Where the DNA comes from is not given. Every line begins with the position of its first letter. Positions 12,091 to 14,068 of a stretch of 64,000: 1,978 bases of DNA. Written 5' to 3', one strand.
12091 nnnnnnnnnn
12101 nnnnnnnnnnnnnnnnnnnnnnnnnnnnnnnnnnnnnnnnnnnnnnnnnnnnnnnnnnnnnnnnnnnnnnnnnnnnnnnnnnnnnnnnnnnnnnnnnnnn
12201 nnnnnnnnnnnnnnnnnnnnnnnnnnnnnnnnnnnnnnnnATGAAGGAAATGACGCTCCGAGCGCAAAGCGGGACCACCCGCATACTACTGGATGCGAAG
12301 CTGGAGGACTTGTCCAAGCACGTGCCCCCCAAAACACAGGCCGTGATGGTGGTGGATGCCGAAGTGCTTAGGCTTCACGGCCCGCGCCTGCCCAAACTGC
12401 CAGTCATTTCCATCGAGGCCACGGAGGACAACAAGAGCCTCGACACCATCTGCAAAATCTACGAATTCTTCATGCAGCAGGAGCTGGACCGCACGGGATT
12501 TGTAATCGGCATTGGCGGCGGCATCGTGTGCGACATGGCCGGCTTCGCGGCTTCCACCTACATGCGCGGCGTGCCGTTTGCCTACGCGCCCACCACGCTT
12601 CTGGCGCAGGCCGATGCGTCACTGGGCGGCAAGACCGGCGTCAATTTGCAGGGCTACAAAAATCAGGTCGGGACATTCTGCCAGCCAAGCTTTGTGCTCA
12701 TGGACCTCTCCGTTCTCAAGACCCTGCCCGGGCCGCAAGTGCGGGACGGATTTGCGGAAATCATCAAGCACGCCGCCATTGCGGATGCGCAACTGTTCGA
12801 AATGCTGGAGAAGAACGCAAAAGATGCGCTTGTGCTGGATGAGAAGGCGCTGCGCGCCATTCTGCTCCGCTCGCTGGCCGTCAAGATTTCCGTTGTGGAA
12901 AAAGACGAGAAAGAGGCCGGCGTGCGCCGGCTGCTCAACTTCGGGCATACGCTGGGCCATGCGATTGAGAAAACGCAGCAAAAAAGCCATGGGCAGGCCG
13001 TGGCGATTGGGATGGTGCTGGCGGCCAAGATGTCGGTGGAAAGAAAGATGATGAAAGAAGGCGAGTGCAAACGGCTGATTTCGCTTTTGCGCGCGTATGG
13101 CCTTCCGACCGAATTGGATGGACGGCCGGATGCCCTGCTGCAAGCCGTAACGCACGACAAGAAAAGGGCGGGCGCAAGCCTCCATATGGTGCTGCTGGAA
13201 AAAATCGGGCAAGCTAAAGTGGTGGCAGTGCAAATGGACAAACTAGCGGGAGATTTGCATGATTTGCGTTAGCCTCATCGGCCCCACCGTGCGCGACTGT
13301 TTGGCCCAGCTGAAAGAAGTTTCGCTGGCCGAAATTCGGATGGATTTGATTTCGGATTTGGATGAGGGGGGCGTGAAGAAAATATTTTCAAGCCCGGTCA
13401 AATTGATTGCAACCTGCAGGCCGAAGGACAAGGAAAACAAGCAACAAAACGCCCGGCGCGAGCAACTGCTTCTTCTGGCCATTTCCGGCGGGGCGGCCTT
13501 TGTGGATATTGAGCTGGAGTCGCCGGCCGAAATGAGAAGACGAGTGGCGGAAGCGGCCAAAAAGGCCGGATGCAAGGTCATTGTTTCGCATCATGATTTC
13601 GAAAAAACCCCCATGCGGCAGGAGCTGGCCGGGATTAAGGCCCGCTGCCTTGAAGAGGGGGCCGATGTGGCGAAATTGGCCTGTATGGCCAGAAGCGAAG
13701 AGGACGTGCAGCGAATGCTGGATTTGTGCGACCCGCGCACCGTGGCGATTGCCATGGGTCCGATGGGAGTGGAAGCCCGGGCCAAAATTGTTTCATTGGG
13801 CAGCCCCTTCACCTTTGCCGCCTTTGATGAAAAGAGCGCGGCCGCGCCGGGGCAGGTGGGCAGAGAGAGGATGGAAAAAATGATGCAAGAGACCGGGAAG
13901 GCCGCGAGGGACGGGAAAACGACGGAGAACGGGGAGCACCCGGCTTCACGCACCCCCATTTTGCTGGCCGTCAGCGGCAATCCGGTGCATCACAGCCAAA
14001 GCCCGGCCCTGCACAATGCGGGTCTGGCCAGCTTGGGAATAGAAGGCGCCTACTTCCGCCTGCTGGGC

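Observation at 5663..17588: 12-kb aromatic amino acid super-operon with two unusual gene fusions and bacterial-type enzymes in an archaeon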

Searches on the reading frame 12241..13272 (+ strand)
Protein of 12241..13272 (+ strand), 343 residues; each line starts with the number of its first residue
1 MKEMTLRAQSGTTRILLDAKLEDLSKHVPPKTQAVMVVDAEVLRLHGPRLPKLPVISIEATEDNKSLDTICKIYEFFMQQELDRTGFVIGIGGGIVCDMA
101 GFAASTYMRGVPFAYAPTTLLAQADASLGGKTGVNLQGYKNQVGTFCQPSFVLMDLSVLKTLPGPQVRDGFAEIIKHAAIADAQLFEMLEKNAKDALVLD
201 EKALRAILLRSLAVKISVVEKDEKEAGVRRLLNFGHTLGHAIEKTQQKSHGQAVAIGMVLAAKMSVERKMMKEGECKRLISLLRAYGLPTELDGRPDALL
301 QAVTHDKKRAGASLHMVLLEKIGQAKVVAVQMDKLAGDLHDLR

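Call 3: search_protein_families(library=pfam, proteins=[window:12241-13272:+])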
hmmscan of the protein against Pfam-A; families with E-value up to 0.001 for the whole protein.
window:12241-13272:+ (343 aa): 4 families
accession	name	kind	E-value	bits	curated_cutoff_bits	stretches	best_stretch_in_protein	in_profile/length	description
PF24621.2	DHQS_C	-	4.5e-45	153.6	27.6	1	170-308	1-143/144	3-dehydroquinate synthase C-terminal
PF01761.26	DHQ_synthase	-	1e-40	138.4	24.2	1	56-167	2-113/115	3-dehydroquinate synthase N-terminal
PF13685.12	Fe-ADH_2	-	4.4e-05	24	28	1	61-163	54-149/149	Iron-containing alcohol dehydrogenase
PF00465.25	Fe-ADH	-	0.00023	21.2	31.3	1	21-116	11-127/168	Iron-containing alcohol dehydrogenase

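Call 6: search_protein_families(library=ncbifam, proteins=[window:12241-13272:+])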
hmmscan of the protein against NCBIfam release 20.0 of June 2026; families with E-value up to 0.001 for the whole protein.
window:12241-13272:+ (343 aa): 8 families
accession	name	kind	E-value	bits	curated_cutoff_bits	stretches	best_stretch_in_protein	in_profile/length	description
TIGR01357.1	aroB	equivalog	1.5e-101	340.1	305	1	34-330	24-334/344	3-dehydroquinate synthase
TIGR04425.1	P_lya_rel_AroB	hypoth_equivalog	1.5e-79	267.5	400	1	23-333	18-334/348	AroB-related putative sugar phosphate phospholyase (cyclizing)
NF004852.0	PRK06203.1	equivalog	6.5e-58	196.5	333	1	14-328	56-376/407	3-dehydroquinate synthase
NF010627.0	PRK14021.1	equivalog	3.2e-56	190.8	565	1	56-325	241-522/542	bifunctional shikimate kinase/3-dehydroquinate synthase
NF010556.0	PRK13951.1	equivalog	5.7e-48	164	560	1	33-331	187-483/492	bifunctional shikimate kinase AroK/3-dehydroquinate synthase AroB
NF002022.0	PRK00843.1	equivalog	1e-08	34.6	413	1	63-191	69-190/350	NAD(P)-dependent glycerol-1-phosphate dehydrogenase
NF006941.0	PRK09423.1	subfamily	1.1e-06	27.7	336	0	241-293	262-310/367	glycerol dehydrogenase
NF041822.1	daptide_DH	equivalog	6.2e-06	25.3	300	0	109-182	103-175/363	daptide-type RiPP biosynthesis dehydogenase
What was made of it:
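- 12241..13272 (+): aroB, 3-dehydroquinate synthase. Its start overlaps the DAHP synthase stop in an ATGA. Calls 3 and 6 (TIGR01357, 340 bits).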

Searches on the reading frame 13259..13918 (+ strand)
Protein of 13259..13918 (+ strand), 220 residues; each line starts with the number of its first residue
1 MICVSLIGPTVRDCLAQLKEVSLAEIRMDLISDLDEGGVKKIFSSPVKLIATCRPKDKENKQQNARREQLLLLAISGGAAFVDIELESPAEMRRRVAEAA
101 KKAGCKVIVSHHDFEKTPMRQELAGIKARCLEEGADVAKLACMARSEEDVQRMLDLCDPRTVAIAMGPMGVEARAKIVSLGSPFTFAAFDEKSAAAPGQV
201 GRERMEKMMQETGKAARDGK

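Call 41: search_solved_structures(query=window:13259-13918:+, max_evalue=0.00001, show_alignments=3)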
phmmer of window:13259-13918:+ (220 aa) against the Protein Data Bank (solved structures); distinct sequences matched with E-value up to 0.00001: 18.
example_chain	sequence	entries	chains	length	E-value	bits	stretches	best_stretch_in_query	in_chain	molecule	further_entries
2gpt_A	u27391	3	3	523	2.9e-23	86.2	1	21-200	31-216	3-dehydroquinate dehydratase/ shikimate 5-dehydrogenase | Bifunctional 3-dehydroquinate dehydratase/shikimate dehydrogenase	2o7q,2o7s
6bmb_A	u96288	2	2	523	3e-23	86.1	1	21-200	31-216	Bifunctional 3-dehydroquinate dehydratase/shikimate dehydrogenase, chloroplastic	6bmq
3js3_A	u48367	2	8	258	6e-16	62.3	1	2-209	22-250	3-dehydroquinate dehydratase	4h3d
2egz_A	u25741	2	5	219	1.3e-14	57.9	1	17-208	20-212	3-dehydroquinate dehydratase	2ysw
4ph6_A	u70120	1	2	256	2e-12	50.8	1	49-203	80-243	3-dehydroquinate dehydratase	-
3m7w_A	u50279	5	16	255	1.2e-10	45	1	37-201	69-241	3-dehydroquinate dehydratase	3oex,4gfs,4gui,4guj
3l2i_A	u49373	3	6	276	1.5e-10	44.7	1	37-201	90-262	3-dehydroquinate dehydratase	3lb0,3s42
4guf_A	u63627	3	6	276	3.4e-10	43.5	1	69-201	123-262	3-dehydroquinate dehydratase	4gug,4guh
1gqn_A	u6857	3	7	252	7.9e-10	42.3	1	47-204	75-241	3-DEHYDROQUINATE DEHYDRATASE | 3-dehydroquinate dehydratase aroD | PROTEIN (3-DEHYDROQUINATE DEHYDRATASE)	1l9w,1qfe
3o1n_A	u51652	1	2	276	8.8e-10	42.2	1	37-201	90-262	3-dehydroquinate dehydratase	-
2yr1_A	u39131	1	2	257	1e-09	42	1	70-203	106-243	3-dehydroquinate dehydratase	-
3nnt_A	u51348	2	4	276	1e-09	41.9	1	37-201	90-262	3-dehydroquinate dehydratase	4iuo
1sfl_A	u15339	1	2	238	1.6e-09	41.4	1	40-201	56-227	3-dehydroquinate dehydratase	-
1sfj_A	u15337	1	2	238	1.6e-09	41.3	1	40-201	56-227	3-dehydroquinate dehydratase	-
4clm_A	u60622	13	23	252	1.7e-09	41.2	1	47-204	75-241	3-DEHYDROQUINATE DEHYDRATASE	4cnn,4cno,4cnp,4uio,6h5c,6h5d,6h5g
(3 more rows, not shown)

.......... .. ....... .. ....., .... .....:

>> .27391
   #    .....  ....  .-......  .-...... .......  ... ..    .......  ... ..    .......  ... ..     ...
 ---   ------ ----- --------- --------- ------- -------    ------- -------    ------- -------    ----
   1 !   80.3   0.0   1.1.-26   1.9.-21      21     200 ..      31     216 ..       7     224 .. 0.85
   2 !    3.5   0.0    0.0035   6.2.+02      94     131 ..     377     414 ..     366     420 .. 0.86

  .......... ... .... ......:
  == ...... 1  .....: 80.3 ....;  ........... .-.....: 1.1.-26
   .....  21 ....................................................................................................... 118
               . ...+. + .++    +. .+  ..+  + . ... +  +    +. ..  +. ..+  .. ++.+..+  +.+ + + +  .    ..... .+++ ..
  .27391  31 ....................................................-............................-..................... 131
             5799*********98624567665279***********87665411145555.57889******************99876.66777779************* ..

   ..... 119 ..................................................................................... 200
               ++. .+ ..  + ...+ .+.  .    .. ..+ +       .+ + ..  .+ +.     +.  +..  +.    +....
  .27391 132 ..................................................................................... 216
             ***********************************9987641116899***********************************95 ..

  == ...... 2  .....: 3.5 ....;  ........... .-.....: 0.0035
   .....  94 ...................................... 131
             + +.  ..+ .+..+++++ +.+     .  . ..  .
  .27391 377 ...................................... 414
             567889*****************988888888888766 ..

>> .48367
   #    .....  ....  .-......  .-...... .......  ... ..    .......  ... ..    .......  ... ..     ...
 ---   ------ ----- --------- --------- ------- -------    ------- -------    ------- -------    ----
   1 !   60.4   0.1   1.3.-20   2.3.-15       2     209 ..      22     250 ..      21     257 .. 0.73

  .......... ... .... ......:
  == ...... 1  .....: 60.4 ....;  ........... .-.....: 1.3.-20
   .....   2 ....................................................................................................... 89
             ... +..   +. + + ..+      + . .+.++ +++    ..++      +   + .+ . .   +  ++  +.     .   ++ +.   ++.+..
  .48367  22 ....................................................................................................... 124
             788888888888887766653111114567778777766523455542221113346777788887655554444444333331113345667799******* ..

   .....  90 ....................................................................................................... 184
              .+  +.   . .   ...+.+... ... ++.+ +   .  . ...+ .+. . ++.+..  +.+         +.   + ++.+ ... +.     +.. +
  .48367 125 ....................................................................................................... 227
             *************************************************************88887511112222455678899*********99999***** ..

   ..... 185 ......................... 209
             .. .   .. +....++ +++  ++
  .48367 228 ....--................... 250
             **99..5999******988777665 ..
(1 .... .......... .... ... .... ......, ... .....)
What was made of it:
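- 13259..15271 (+): aroD·aroE·aroK triple fusion (670 aa).
- Type I dehydroquinase: aa 1-208, nt 13259-13882
- Low-complexity linker: aa ~209-233
- Shikimate dehydrogenase: aa 234-492, nt 13958-14734
- Short linker
- P-loop shikimate kinase: aa ~501-666, nt 14759-15256. His112 and the Schiff-base Lys139 align with the plant DHQ-SDH (call 41).
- On AroD·AroE bifunctional enzymes (plant DHQ-SDH type): Alignment to 2gpt, with His112 and Lys139 conserved (call 41).
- Closest known: Bifunctional DHQ dehydratase-shikimate dehydrogenase. Same: Catalytic His and Lys are conserved (call 41).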
